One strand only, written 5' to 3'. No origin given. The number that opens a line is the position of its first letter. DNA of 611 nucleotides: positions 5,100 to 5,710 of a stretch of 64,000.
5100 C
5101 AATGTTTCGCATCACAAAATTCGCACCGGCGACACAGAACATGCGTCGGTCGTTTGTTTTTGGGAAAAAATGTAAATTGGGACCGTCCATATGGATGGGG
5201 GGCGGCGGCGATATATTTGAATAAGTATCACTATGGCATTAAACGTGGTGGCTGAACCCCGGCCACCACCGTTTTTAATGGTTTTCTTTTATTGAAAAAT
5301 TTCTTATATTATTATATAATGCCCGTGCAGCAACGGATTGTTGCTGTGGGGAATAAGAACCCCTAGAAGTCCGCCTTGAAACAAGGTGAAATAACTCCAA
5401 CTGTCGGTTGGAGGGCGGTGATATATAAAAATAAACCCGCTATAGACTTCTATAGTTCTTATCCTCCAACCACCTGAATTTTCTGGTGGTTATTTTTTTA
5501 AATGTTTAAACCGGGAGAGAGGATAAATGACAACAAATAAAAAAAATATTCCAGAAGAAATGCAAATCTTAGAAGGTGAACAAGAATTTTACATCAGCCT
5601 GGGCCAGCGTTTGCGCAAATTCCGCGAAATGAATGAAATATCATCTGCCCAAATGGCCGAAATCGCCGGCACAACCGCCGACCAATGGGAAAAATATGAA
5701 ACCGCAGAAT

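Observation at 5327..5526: Unassigned structured leader RNA, copy 1: hairpin, anti-terminator, terminator and anti-SD switch upstream of a small XRE regulator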

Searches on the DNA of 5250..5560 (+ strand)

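Call 9: search_rna_families(source=window, start=5250, end=5560, threshold=evalue, max_evalue=10, show_alignments=3)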
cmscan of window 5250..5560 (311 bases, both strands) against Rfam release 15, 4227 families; matches with E-value up to 10: 4.
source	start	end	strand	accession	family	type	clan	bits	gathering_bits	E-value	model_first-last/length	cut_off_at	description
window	5402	5492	+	RF00019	Y_RNA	Gene;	-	15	38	2.1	1-96/96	no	Y RNA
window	5259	5281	-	RF00523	Prion_pknot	Cis-reg;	-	13.7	39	4.7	1-40/40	no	Prion pseudoknot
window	5371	5499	+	RF00378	Qrr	Gene; sRNA;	-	13.7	50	6.3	1-108/108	no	Qrr RNA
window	5310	5497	+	RF00534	SgrS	Gene; antisense;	-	13.2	37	0.14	1-232/232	no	SgrS RNA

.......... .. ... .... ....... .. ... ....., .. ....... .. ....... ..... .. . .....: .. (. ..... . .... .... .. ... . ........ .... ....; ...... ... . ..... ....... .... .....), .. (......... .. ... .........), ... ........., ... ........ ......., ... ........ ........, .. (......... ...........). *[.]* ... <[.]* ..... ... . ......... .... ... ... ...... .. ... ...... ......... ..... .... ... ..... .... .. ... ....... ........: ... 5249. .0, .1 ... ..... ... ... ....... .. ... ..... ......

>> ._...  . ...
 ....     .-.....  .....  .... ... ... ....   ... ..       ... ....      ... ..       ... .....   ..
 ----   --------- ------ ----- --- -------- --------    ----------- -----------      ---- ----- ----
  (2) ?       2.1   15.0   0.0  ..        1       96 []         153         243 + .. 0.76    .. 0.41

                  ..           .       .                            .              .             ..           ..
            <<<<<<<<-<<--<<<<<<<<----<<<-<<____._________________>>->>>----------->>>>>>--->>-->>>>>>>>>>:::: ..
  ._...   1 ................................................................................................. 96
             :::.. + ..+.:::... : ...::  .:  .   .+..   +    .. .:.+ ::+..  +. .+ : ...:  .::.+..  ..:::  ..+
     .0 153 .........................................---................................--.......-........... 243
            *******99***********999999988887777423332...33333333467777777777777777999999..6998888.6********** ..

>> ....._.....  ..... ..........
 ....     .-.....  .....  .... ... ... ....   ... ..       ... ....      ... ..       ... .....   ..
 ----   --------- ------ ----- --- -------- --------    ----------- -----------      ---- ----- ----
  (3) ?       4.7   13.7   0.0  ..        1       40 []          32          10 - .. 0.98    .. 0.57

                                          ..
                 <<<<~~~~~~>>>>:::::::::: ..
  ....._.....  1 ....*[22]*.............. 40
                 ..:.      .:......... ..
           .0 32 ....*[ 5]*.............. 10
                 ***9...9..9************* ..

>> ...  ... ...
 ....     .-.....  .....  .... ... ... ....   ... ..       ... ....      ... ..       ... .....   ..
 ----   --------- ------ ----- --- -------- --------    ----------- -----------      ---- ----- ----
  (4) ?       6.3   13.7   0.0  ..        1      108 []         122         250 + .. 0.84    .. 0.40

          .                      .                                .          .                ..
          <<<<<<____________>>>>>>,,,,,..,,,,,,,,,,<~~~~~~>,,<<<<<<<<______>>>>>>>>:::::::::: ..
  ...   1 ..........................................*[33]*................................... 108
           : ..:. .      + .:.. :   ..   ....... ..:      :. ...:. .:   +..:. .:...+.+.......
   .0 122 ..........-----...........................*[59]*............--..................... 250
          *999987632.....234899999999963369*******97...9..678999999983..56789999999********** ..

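Call 26: build_rna_model(alignment_id=A3, structure=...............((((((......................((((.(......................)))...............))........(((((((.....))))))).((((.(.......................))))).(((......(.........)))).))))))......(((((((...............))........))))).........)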
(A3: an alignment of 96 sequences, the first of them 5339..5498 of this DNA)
Model R1 built from alignment A3 (96 sequences, 236 columns); structure: as given.
model positions 161; base pairs 33; branch points 4; effective number of sequences 3.18; information 0.59 bits per position. Calibrated on 0.2 Mb of random sequence (short: E-values are rough).
structure used (alignment columns):
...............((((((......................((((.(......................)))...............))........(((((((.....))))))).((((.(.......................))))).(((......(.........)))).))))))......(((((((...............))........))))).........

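Call 27: search_with_rna_model(model_id=R1, source=window, max_evalue=10, show_alignments=3)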
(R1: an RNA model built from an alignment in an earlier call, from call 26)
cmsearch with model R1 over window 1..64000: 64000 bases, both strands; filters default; matches with E-value up to 10: 14.
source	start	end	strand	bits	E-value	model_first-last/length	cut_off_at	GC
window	5339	5498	+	126.5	3.6e-37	1-161/161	no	0.41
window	33601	33772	-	108.9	8.9e-32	1-161/161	no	0.45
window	5388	5543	-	22.7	2.5e-05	1-161/161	no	0.35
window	5153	5290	+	18.7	0.00042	1-161/161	no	0.43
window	33683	33701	+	18.1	0.00062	57-75/161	no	0.58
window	33608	33630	+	14.1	0.01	131-154/161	no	0.43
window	13990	14140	-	12.3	0.038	1-161/161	no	0.4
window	24955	25012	+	12.1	0.044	1-161/161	no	0.43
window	33550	33598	+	9.3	0.32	1-161/161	no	0.33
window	49540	49565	+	9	0.38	50-75/161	no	0.27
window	49550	49562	-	7.8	0.94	60-72/161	no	0.46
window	49514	49526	+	6.9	1.8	84-96/161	no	0.08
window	30385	30397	-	5.8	3.8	60-72/161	no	0.54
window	61234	61260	-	5.6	4.4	130-154/161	no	0.3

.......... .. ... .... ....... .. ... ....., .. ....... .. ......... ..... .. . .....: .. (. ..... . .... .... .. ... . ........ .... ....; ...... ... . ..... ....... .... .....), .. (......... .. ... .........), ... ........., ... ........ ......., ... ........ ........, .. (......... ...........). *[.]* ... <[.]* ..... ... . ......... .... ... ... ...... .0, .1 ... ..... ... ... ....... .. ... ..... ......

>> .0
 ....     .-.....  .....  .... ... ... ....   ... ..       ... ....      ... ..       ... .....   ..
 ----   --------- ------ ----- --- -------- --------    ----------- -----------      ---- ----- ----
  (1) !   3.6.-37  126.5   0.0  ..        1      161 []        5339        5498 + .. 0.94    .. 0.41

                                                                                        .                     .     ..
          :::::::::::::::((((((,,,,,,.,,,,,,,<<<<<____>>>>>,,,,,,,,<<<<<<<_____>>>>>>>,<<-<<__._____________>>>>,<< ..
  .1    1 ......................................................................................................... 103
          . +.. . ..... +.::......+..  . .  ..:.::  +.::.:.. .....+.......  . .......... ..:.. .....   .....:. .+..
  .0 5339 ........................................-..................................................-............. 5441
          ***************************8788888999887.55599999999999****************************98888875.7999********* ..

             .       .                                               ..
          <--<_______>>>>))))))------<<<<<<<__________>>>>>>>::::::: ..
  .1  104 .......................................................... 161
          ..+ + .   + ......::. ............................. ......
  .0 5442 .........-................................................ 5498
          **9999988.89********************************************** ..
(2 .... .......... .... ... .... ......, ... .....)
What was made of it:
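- Checked: (1) Homology is not limited to the last ~110 nt: the whole ~175-nt transcript from the predicted start site is structurally conserved (P1, P2, B and P3 upstream of 5395), with covariance-model scores of 126.5 and 108.9 bits for the two copies (call 27).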

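Call 28: search_with_rna_model(model_id=R1, sources=[L001, L002, L003, L004, L005, L006, L007, L008, L009, L010, L011, L012, L013, L014, L015, L016, L017, L018, L019, L020, L021, L022, L023, L024, L025, L026, L027, L028, L029, L030, L031, L032, L033, L034, L035, L036, L037, L038, L039, L040, L041, L042, L043, L044, L045, L046, L047, L048, L049, L050, L051, L052, L053, L054, L055, L056, L057, L058, L059, L060, L061, L062, L063, L064, L065, L066, L067, L068, L069, L070, L071, L072, L073, L074, L075, L076, L077, L078, L079, L080, L081, L082, L083, L084, L085, L086, L087, L088, L089, L090, L091, L092, L093, L094], max_evalue=0.001)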
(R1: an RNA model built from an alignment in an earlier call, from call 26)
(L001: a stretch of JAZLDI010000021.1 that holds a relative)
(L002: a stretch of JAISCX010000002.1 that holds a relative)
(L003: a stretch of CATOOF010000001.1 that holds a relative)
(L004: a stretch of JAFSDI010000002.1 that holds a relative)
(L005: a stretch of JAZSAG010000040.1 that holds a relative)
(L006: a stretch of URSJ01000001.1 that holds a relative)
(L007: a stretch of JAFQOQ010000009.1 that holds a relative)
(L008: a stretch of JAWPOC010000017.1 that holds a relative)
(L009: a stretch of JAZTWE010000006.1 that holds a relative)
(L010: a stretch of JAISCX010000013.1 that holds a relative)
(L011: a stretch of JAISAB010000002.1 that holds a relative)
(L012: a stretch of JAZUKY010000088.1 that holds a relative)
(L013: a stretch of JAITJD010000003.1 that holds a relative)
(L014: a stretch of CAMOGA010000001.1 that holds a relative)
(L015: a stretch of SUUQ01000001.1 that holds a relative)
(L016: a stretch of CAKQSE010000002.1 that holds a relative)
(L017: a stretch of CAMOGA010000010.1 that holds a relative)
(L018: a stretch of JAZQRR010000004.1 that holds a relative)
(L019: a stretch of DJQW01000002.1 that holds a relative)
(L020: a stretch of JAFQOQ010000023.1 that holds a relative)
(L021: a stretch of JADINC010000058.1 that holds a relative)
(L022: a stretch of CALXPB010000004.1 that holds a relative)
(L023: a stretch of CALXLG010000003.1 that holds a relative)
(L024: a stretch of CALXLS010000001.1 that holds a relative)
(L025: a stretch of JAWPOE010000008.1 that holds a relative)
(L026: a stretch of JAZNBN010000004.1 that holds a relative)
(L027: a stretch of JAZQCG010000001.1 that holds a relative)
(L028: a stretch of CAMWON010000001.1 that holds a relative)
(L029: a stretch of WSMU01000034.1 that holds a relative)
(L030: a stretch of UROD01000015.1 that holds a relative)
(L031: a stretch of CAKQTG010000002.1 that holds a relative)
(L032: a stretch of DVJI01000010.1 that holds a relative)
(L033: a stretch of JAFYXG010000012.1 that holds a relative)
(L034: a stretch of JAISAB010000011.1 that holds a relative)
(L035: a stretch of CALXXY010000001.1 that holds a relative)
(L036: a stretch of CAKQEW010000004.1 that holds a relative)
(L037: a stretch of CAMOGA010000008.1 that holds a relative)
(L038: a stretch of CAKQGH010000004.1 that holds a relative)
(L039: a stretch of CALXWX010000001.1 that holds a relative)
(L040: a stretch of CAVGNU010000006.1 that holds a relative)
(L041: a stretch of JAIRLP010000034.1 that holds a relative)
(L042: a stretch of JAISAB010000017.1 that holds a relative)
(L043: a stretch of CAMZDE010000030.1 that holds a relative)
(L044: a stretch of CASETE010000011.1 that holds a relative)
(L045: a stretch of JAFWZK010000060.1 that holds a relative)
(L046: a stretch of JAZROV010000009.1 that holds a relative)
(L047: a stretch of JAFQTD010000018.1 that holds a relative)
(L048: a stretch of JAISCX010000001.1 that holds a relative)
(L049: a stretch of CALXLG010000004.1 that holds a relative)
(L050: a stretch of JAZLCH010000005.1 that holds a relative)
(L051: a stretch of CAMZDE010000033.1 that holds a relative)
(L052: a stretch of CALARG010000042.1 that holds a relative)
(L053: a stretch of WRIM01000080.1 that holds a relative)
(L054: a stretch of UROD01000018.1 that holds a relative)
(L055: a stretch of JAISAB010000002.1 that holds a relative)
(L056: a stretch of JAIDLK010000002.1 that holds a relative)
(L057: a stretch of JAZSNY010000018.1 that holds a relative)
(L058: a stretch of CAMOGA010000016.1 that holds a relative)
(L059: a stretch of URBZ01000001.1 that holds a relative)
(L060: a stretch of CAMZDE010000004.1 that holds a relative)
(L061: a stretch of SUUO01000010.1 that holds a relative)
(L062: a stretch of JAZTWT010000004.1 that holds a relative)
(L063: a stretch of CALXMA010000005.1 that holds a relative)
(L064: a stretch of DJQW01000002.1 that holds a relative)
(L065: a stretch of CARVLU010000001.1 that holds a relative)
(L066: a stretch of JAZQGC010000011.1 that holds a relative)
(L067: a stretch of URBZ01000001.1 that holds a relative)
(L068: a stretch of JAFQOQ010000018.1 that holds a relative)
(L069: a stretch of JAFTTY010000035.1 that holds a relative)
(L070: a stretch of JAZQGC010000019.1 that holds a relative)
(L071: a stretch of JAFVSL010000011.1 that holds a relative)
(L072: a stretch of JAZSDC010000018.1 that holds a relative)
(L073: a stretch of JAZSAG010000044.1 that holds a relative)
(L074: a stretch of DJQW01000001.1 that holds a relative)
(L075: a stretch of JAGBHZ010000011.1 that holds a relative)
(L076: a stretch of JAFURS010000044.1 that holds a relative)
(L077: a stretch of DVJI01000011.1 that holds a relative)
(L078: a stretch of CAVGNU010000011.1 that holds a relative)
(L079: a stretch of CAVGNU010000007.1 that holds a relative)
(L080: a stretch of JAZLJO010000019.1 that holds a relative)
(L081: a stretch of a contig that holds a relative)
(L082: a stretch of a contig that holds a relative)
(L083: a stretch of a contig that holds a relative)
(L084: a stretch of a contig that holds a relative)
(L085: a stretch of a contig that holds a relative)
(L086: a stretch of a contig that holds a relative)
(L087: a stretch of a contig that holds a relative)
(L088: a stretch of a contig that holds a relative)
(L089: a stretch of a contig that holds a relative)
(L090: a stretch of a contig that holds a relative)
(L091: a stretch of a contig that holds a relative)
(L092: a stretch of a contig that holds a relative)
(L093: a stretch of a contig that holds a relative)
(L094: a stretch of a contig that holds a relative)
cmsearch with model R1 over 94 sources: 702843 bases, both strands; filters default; matches with E-value up to 0.001: 116.
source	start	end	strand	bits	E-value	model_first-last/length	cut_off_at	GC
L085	3506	3668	+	154.9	7.4e-45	1-161/161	no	0.45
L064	5878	6042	-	151.5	8.3e-44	1-161/161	no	0.44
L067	6020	6182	-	151.2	1e-43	1-161/161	no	0.45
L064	5634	5797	-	150.6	1.6e-43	1-161/161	no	0.43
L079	565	728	+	149.1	4.4e-43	1-161/161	no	0.45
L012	2876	3034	-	146.6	2.7e-42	1-161/161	no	0.44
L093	1537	1695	-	144.1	1.5e-41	1-161/161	no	0.45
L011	5433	5592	-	144.1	1.6e-41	1-161/161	no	0.51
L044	4696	4855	+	143.8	1.9e-41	1-161/161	no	0.41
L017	1862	2021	+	143.5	2.4e-41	1-161/161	no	0.4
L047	3360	3519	+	143.3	2.8e-41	1-161/161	no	0.41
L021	603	763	+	143.2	2.9e-41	1-161/161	no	0.43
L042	121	279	-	142.8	3.8e-41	1-161/161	no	0.45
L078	1281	1447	+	142.8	4e-41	1-161/161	no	0.45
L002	5385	5544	-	142.1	6.3e-41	1-161/161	no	0.45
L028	3150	3312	-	142.1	6.6e-41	1-161/161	no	0.47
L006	4056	4213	-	142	6.7e-41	1-161/161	no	0.44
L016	751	908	+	142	6.7e-41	1-161/161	no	0.44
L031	4547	4704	+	142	6.7e-41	1-161/161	no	0.44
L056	1979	2141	-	142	7.1e-41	1-161/161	no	0.46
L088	1332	1499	+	142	7.1e-41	1-161/161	no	0.44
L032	3387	3548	+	141.8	7.7e-41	1-161/161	no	0.44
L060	4983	5143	+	141.7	8.2e-41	1-161/161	no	0.4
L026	51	215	-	141.3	1.1e-40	1-161/161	no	0.44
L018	5042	5207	-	141.3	1.2e-40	1-161/161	no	0.44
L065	7051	7209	+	140.3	2.3e-40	1-161/161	no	0.44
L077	5420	5580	-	140.3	2.4e-40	1-161/161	no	0.44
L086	4864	5026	-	140.1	2.5e-40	1-161/161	no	0.42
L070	4956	5122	-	140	2.8e-40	1-161/161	no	0.44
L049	3816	3978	-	139.8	3.3e-40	1-161/161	no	0.37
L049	4298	4457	-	139.8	3.3e-40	1-161/161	no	0.44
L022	6357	6513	-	139.6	3.6e-40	1-161/161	no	0.38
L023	202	358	+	139.1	5.2e-40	1-161/161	no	0.38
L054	2112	2278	-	138.5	8.4e-40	1-161/161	no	0.45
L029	74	236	+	138.5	8.4e-40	1-161/161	no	0.46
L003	1562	1726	-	138.4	8.5e-40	1-161/161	no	0.45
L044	4212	4374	+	138.1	1.1e-39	1-161/161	no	0.39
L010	1592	1745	+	137.8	1.4e-39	1-161/161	no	0.4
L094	7236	7399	-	136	4.8e-39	1-161/161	no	0.43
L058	235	400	-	135.7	6.1e-39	1-161/161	no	0.43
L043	2258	2421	-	135.2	8.1e-39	1-161/161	no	0.43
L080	7343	7503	+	135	9.6e-39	1-161/161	no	0.41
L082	697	866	+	134.8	1.1e-38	1-161/161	no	0.39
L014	3631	3788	-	134.4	1.5e-38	1-161/161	no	0.4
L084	1856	2016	-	134.3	1.6e-38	1-161/161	no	0.43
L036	2927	3086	-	133.5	2.8e-38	1-161/161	no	0.44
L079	807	966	+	133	3.9e-38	1-161/161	no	0.39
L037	7319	7495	+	132.9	4.4e-38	1-161/161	no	0.38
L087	6707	6875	-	132.3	6.5e-38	1-161/161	no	0.37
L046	6845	7022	+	132.1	7.3e-38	1-161/161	no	0.42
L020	1469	1648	-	131.7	9.8e-38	1-161/161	no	0.41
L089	6179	6348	-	131.1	1.5e-37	1-161/161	no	0.39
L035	2901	3056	-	131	1.6e-37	1-161/161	no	0.44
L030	5556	5714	+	130.6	2.2e-37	1-161/161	no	0.44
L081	5472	5630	-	129.7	4e-37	1-161/161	no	0.5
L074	1942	2101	-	128.7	8.2e-37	1-161/161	no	0.44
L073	3846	3997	+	128.6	9.1e-37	1-161/161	no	0.45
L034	4391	4547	+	127.9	1.4e-36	1-161/161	no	0.46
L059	4494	4655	+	127.8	1.5e-36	1-161/161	no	0.44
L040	5401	5560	-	127.2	2.4e-36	1-161/161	no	0.44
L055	3226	3396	-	126.8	3.1e-36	1-161/161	no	0.51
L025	318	480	-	126.5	4e-36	1-161/161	no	0.45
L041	7382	7544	-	125.6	7.4e-36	1-161/161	no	0.39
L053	729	887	-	124.5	1.6e-35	1-161/161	no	0.44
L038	5630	5795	-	124.4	1.7e-35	1-161/161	no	0.5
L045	1219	1378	+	124.3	1.8e-35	1-161/161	no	0.46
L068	442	605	-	124.3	1.8e-35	1-161/161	no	0.48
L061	578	741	+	124.1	2.1e-35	1-161/161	no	0.48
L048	3992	4155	-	123.9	2.5e-35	1-161/161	no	0.43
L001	752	915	+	123.2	4e-35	1-161/161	no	0.46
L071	4120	4283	+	123.2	4.1e-35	1-161/161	no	0.48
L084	3827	3990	+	122.2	7.9e-35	1-161/161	no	0.44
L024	1995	2168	+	121.8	1.1e-34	1-161/161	no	0.43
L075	3873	4036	-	121.8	1.1e-34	1-161/161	no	0.49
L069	3575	3737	+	121.6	1.3e-34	1-161/161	no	0.46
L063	4440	4601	-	121.1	1.8e-34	1-161/161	no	0.41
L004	397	557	-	120.4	2.8e-34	1-161/161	no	0.45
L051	1384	1547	-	120.4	3e-34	1-161/161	no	0.45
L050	1566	1728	+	119.9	4.1e-34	1-161/161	no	0.47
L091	5764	5926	+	119.9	4.1e-34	1-161/161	no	0.42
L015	7476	7636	-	119.7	4.6e-34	1-161/161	no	0.47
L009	5394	5555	+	119.7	4.8e-34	1-161/161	no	0.44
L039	5591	5752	+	118.9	8.3e-34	1-161/161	no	0.41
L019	1885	2046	-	118.6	1e-33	1-161/161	no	0.46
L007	7771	7932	-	118.4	1.2e-33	1-161/161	no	0.46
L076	7121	7281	-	118.4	1.2e-33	1-161/161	no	0.48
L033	183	342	-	117.7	1.9e-33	1-161/161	no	0.45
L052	2307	2467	-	116.6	4.2e-33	1-161/161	no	0.48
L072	263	425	+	115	1.3e-32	1-161/161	no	0.47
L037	4984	5151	-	114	2.7e-32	1-161/161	no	0.42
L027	1707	1873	+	113.8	3e-32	1-161/161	no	0.47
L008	5724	5894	+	113.6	3.4e-32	1-161/161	no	0.45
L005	2080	2246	-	111.4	1.7e-31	1-161/161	no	0.44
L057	3073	3229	-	111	2.2e-31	1-161/161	no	0.49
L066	1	118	+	110.4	3.5e-31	44-161/161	5'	0.39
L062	5653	5808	+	109.8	5.1e-31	1-161/161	no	0.48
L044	4457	4613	+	109.1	8.8e-31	1-161/161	no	0.41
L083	400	554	-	108.9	1e-30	1-161/161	no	0.51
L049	4060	4216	-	107.1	3.5e-30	1-161/161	no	0.41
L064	5037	5196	-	106.3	5.9e-30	1-161/161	no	0.38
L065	4035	4194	+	105.5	1.1e-29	1-161/161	no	0.45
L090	2001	2163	-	103.8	3.5e-29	1-161/161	no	0.37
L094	1849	2025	-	97.2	3.9e-27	1-161/161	no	0.41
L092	851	1025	-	96.7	5.6e-27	1-161/161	no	0.47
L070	365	566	-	92.3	1.2e-25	1-161/161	no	0.44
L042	1107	1282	-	91.9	1.6e-25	1-161/161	no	0.46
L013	1064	1223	-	90.3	5.1e-25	1-161/161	no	0.51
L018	508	701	-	86.1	9.8e-24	1-161/161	no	0.44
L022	6177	6333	-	83.5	5.9e-23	1-161/161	no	0.33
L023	383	537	+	81.5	2.4e-22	1-161/161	no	0.34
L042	2570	2735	+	57.8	4.8e-15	1-161/161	no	0.49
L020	3052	3212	-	31.9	4.1e-07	1-161/161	no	0.46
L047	3339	3496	-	22.5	0.0003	1-161/161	no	0.41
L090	1854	1986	-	22.5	0.00032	1-161/161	no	0.44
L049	4026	4097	+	21.8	0.0005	1-161/161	no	0.32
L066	5551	5709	+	21.6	0.00061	1-161/161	no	0.41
